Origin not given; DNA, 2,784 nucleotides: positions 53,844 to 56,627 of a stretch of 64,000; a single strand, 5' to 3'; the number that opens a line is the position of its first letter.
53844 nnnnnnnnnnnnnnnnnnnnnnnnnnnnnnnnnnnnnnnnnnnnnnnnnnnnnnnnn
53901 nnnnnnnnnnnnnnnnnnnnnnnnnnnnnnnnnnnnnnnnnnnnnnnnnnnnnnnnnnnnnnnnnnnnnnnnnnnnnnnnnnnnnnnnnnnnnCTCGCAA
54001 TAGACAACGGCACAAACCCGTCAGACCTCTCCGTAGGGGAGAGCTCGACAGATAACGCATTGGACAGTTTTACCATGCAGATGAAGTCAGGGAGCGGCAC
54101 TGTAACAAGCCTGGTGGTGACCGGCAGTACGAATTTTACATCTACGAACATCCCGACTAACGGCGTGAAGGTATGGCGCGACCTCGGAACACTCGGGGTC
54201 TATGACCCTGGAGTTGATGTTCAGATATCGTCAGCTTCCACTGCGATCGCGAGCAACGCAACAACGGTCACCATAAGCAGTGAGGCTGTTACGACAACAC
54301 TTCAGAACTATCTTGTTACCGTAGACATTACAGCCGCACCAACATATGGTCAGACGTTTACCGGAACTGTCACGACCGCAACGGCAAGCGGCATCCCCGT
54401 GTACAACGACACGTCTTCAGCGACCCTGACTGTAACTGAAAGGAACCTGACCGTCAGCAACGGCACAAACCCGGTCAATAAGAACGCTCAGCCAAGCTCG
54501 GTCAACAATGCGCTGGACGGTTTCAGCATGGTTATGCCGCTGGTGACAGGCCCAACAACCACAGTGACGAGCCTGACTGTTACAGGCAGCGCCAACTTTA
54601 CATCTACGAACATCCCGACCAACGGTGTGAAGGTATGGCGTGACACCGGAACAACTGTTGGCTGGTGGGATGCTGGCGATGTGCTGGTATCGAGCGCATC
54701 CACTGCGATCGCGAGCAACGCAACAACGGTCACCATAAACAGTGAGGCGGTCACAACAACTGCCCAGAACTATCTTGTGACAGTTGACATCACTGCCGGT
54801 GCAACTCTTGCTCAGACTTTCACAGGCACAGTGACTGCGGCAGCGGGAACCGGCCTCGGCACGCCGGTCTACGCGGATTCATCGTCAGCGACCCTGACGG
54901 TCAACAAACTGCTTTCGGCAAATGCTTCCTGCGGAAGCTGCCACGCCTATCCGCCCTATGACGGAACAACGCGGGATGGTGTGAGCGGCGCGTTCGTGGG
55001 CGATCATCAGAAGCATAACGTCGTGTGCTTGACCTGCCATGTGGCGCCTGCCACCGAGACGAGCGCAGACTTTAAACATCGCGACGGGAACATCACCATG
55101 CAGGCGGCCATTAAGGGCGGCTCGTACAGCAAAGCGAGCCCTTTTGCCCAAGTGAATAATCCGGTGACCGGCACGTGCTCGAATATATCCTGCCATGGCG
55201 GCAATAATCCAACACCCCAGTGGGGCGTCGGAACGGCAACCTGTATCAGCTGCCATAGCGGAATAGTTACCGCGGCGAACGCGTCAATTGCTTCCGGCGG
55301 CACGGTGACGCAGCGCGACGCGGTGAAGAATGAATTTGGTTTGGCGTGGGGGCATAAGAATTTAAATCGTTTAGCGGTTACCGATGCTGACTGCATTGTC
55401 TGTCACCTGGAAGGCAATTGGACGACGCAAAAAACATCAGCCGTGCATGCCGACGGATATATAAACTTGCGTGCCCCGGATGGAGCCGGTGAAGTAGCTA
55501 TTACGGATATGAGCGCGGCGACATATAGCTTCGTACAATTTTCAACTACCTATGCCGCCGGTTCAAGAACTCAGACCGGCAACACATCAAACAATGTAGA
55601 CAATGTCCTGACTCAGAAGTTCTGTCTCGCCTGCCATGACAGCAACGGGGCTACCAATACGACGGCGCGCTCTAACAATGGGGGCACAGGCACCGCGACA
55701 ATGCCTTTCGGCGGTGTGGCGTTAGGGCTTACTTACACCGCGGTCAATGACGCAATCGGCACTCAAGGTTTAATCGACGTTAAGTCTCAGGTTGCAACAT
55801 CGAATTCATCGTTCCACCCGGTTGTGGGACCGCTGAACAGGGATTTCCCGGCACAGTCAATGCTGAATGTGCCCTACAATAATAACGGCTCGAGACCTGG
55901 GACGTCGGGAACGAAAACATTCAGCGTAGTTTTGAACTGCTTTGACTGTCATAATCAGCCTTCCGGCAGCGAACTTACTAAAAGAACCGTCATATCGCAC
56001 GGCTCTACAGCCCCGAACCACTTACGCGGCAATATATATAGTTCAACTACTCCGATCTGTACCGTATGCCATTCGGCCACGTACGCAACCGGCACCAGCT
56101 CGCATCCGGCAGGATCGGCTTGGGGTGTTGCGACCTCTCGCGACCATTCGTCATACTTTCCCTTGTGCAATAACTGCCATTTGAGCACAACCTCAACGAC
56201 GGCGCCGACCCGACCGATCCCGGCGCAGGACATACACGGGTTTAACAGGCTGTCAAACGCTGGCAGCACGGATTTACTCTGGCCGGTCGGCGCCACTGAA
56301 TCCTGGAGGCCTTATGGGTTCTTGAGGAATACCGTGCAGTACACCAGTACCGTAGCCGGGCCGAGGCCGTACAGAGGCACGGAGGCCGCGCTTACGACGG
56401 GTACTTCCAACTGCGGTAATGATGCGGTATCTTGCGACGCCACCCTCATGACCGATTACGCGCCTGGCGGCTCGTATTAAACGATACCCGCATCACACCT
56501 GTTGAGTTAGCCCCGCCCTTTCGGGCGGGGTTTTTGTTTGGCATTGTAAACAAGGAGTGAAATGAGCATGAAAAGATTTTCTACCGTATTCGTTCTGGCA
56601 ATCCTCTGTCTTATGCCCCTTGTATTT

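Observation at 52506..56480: Mega-cytochrome with a novel domain order: TM anchor – W-G-x-x-W beta-propeller-like repeats – duplicated 120-aa T/S-rich module – C-terminal 9-haem domain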

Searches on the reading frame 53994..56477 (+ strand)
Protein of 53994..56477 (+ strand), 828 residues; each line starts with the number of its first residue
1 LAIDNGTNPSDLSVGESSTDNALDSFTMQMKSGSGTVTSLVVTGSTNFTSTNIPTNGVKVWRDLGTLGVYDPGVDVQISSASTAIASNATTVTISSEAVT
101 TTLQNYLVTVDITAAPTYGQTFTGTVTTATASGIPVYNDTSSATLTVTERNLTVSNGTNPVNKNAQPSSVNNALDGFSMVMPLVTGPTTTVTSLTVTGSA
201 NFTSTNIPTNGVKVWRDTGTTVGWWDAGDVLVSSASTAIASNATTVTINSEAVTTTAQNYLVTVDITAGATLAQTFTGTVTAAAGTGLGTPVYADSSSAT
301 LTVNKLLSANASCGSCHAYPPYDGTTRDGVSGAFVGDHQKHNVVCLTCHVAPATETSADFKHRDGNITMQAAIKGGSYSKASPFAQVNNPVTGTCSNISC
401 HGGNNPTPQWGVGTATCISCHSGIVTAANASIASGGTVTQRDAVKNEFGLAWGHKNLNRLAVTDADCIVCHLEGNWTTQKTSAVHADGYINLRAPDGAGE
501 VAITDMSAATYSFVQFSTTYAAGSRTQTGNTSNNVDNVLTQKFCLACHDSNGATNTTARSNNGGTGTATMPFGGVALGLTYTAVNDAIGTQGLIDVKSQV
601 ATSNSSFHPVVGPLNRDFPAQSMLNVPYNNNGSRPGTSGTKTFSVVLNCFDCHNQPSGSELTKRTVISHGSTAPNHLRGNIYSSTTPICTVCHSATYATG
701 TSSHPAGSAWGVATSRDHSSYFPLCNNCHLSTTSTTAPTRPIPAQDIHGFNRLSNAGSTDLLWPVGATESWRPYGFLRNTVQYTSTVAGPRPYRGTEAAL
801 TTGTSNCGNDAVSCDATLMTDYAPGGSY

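Call 45: predict_structure(alignment_id=A2)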
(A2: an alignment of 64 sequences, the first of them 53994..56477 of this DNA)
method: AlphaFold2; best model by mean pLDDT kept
length: 828 residues; sequences in the alignment: 64
mean_pLDDT: 62.2   pTM: 0.56
mean pLDDT of the five models: 62.2, 62.0, 58.2, 56.5, 53.8
residues with pLDDT >= 90: 86; 70-90: 160; 50-70: 358; < 50: 224
segments of 3 or more residues with pLDDT < 50: 1-25, 83-90, 99-101, 113-120, 130-175, 183-185, 268-270, 290-295, 304-316, 318-339, 373-400, 402-412, 715-721, 767-770, 808-828
pLDDT, mean of each block of 10 residues (from residue 1): 28 33 48 55 57 60 59 63 49 52 59 47 53 40 39 34 34 49 53 63 58 76 66 68 61 66 62 57 52 50 46 45 44 46 63 63 57 46 38 42 45 69 86 88 73 57 85 88 87 95 97 91 92 95 94 93 81 72 61 85 87 81 85 63 88 64 62 52 67 70 58 49 66 58 77 60 50 59 56 53 50 45 45
secondary structure, 60 per line:
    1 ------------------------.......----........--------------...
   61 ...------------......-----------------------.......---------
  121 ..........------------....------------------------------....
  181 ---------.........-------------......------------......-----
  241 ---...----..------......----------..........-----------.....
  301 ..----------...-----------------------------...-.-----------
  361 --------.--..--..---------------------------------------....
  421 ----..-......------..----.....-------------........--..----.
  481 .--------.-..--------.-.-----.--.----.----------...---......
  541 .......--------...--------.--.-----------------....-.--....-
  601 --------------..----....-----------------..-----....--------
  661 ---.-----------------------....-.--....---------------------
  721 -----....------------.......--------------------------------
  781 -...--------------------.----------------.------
elements in order (helices of 4 or more, strands of 3 or more residues): E25-31 E36-43 E58-63 E76-81 E105-111 E121-130 E143-146 E177-180 E190-198 E212-217 E230-235 E244-246 E259-264 E275-284 E296-302 H417-420 H428-433 H446-450 H464-470 H535-547 H596-599 H649-652 H688-691 H696-699 H726-729 H742-748

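Call 48: fold_search(model_id=the predicted structure, library=pdb)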
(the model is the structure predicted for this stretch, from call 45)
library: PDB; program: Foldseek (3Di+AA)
matches with E <= 10: 1152; with E <= 0.001: 0
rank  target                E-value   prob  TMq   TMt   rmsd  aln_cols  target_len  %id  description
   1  1sg3_A                4.6e-02  0.30  0.09  0.18  19.9       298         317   11  Structure of allantoicase (released 2004-03-02)
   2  4b5z                  6.4e-02  0.21  0.09  0.19  14.9       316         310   12  Structure of the apo-rFnBPA(189-505) from Staphylococcus aureus (released 2013-10-09)
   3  2y7o                  8.9e-02  0.16  0.09  0.19  19.9       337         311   10  Structure of N-terminal domain of Candida albicans als9-2 - G299W mutant (released 2011-10-05)
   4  4lee_A                1.2e-01  0.20  0.10  0.22  18.6       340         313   13  Structure of the Als3 adhesin from Candida albicans, residues 1-313 (mature sequence), triple mutant in the binding ca (released 2014-05-14)
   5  2f6a_B                1.4e-01  0.09  0.09  0.18  17.7       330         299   14  Collagen Adhesin and Collagen Complex Structure (released 2006-12-12)
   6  9hv8_H                1.5e-01  0.08  0.07  0.16  18.5       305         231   12  Crystal structure of tri-specific FMDV mAb-49 Fab (released 2026-01-14)
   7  1w8o_A                1.7e-01  0.07  0.06  0.08  16.0       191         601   14  Contribution of the Active Site Aspartic Acid to Catalysis in the Bacterial Neuraminidase from Micromonospora viridifa (released 2004-09-29)
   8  5wob_M                1.8e-01  0.07  0.06  0.16  17.9       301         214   10  Crystal Structure Analysis of Fab1-Bound Human Insulin Degrading Enzyme (IDE) in Complex with Insulin (released 2018-04-18)
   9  5gs2_H                1.9e-01  0.10  0.08  0.18  16.1       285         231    9  Crystal structure of diabody complex with repebody and MBP (released 2016-10-12)
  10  8tlm_A                1.9e-01  0.07  0.06  0.16  18.4       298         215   11  Structure of a class A GPCR/Fab complex (released 2023-12-20)
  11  6xm2_B                2.2e-01  0.06  0.06  0.15  18.5       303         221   10  The structure of the 4A11.v7 antibody in complex with human TGFb2 (released 2021-07-07)
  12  1sg3_B                2.4e-01  0.12  0.08  0.16  20.5       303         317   10  Structure of allantoicase (released 2004-03-02)
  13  6xm2_F                2.5e-01  0.06  0.07  0.15  18.4       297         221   11  The structure of the 4A11.v7 antibody in complex with human TGFb2 (released 2021-07-07)
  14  5wob_K                2.9e-01  0.09  0.07  0.19  16.6       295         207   11  Crystal Structure Analysis of Fab1-Bound Human Insulin Degrading Enzyme (IDE) in Complex with Insulin (released 2018-04-18)
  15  9dmx_B                2.9e-01  0.08  0.07  0.12  19.7       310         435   10  Crystal structure of shark UrIg2 V-C1-C2-C3 domains (released 2025-07-23)
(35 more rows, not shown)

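Call 68: search_solved_structures(query=A2, max_evalue=1)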
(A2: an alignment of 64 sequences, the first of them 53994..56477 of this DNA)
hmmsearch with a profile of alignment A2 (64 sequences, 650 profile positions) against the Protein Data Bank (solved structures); distinct sequences matched with E-value up to 1: 55.
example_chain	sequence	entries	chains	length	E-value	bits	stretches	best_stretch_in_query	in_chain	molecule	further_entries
1gu6_A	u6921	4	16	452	1.2e-06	30.5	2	142-273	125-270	CYTOCHROME C552 | Cytochrome c-552 | Cytochrome c nitrite reductase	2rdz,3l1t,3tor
9h19_C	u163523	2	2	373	1.5e-05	27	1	138-267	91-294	Photosynthetic reaction center cytochrome c subunit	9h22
3ubr_A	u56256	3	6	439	3.9e-05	25.6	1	142-279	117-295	Cytochrome c-552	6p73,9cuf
8d9m_A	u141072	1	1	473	7.1e-05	24.7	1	59-274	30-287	Cytochrome c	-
1h21_A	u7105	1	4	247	9e-05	24.4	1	186-269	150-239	SPLIT-SORET CYTOCHROME C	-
2rf7_A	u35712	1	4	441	0.0001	24.2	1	142-273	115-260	Cytochrome c-552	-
9eov_A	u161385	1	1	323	0.00014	23.8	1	227-318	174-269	Extracellular iron oxide respiratory system surface decaheme cytochrome c component MtrC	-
4wjy_A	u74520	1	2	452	0.00026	22.9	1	142-265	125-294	Cytochrome c-552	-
3ov0_A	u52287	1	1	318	0.00031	22.6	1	146-272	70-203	Cytochrome c family protein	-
9l08_A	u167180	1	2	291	0.00087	21.1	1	64-199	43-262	Covalently Connected Cytochrome c555 trimer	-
6qyc_A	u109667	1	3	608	0.0018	20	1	181-270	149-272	Decaheme c-type cytochrome, OmcA/MtrC family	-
6r2q_C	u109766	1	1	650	0.0019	20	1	142-271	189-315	Decaheme c-type cytochrome, OmcA/MtrC family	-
2ozy_A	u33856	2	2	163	0.0019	20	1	147-269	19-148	Cytochrome c-type protein nrfB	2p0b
2j7a_A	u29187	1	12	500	0.0019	20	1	508-564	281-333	CYTOCHROME C NITRITE REDUCTASE NRFA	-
8k5o_C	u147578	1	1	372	0.002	19.9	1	143-269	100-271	Photosynthetic reaction center cytochrome c subunit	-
7lq5_A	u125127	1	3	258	0.0092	17.7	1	72-264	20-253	Cytochrome c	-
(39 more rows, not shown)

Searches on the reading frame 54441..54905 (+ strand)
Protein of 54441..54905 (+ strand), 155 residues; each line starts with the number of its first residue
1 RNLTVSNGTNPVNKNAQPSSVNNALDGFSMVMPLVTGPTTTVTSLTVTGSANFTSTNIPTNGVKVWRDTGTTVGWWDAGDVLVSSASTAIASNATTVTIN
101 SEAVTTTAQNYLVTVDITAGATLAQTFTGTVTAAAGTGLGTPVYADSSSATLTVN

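Call 49: search_protein_families(library=pfam, proteins=[window:54441-54905:+], max_evalue=10)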
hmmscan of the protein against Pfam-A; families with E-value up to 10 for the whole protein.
window:54441-54905:+ (155 aa): 1 family
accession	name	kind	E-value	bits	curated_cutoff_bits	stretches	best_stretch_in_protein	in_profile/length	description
PF17508.7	MccV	-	9.8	7.2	27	1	103-151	11-59/104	Microcin V bacteriocin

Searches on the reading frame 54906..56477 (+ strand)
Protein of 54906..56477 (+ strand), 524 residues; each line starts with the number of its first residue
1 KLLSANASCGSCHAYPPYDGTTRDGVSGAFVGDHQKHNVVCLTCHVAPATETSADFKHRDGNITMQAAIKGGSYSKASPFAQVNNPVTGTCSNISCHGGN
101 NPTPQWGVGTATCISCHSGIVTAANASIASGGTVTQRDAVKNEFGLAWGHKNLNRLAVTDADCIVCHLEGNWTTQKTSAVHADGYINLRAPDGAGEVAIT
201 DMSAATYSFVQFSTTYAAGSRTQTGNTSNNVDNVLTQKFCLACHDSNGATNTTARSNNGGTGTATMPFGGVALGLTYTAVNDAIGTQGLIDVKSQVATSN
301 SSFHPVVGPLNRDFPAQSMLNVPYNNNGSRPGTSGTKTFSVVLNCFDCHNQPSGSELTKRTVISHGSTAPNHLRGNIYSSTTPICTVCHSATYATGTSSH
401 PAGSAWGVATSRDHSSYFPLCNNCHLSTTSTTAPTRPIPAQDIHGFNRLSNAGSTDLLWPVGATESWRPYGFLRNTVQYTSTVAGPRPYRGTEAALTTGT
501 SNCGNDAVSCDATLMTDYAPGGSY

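Call 29: find_homologous_proteins(query=window:54906-56477:+, max_evalue=0.001)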
Query window:54906-56477:+ (524 aa): 94 proteins with E <= 0.001 among 8000 candidates.
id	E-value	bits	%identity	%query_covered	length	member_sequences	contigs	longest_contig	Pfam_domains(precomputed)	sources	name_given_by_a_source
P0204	1.4e-161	557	56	99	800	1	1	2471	PF14537.12,PF00041.28,PF14522.12,PF22113.2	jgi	jgi:predicted CxxxxCH...CXXCH cytochrome family protein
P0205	8.8e-156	538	55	99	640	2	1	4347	PF14537.12,PF14522.12,PF22113.2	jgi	jgi:predicted CxxxxCH...CXXCH cytochrome family protein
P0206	1.0e-153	531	57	88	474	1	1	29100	PF14522.12,PF22113.2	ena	-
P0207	1.9e-149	517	57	90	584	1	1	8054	PF09699.16,PF14537.12,PF14522.12,PF22113.2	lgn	-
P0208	4.8e-142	492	57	83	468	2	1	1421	PF09699.16,PF14537.12,PF14522.12,PF22113.2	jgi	jgi:hypothetical protein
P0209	5.0e-133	463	50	99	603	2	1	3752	PF14537.12,PF14522.12,PF22113.2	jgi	-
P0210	2.4e-128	447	61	66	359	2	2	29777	PF09699.16,PF14522.12,PF22113.2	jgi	jgi:hypothetical protein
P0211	1.1e-124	435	51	91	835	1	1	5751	PF14537.12,PF14522.12,PF22113.2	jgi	-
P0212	3.1e-121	424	51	88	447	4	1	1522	PF14537.12,PF14522.12,PF22113.2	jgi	jgi:predicted CxxxxCH...CXXCH cytochrome family protein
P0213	4.8e-120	420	52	79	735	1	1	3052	PF14537.12,PF14522.12,PF22113.2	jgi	jgi:trimeric autotransporter adhesin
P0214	3.5e-117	410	46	99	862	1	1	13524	PF14537.12,PF14522.12,PF22113.2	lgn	-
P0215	3.9e-117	410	51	89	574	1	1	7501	PF09698.16,PF14522.12,PF22113.2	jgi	jgi:predicted CxxxxCH...CXXCH cytochrome family protein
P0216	1.7e-115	405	52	90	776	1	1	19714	PF14537.12,PF14522.12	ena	-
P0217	2.0e-115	405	48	98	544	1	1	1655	PF14537.12,PF14522.12,PF22113.2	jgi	jgi:hypothetical protein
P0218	7.2e-113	396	46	99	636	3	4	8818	PF14537.12,PF14522.12,PF22113.2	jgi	jgi:predicted CxxxxCH...CXXCH cytochrome family protein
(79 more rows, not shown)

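Call 49: search_protein_families(library=pfam, proteins=[window:54906-56477:+], max_evalue=10)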
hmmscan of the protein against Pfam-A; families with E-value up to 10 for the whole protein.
window:54906-56477:+ (524 aa): 7 families
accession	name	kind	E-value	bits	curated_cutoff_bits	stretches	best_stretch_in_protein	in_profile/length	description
PF22113.1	Mtrc-MtrF_II-IV_dom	-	1.8e-11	44.3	30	3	331-430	70-168/176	Outer membrane cytochrome MtrC/MtrF-like, domains II/IV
PF14522.11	Cytochrome_C7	-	2.2e-10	40.7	24.8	3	341-425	12-66/67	Cytochrome c7 and related cytochrome c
PF09699.15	Paired_CXXCH_1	-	5.7e-05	23.2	20.6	3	237-251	6-20/41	Doubled CXXCH motif (Paired_CXXCH_1)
PF14537.11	Cytochrom_c3_2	-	5.8e-05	23.9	25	1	95-169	11-66/79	Cytochrome c3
PF09698.15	GSu_C4xC__C2xCH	-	0.023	15.8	21.7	1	90-117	1-36/36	Geobacter CxxxxCH...CXXCH motif (GSu_C4xC__C2xCH)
PF03264.19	Cytochrom_NNT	-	0.072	13.3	24.1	3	6-46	125-165/174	NapC/NirT cytochrome c family, N-terminal region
PF11845.13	Tll0287-like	-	1.3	9.9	24.1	0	236-250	100-114/144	Tll0287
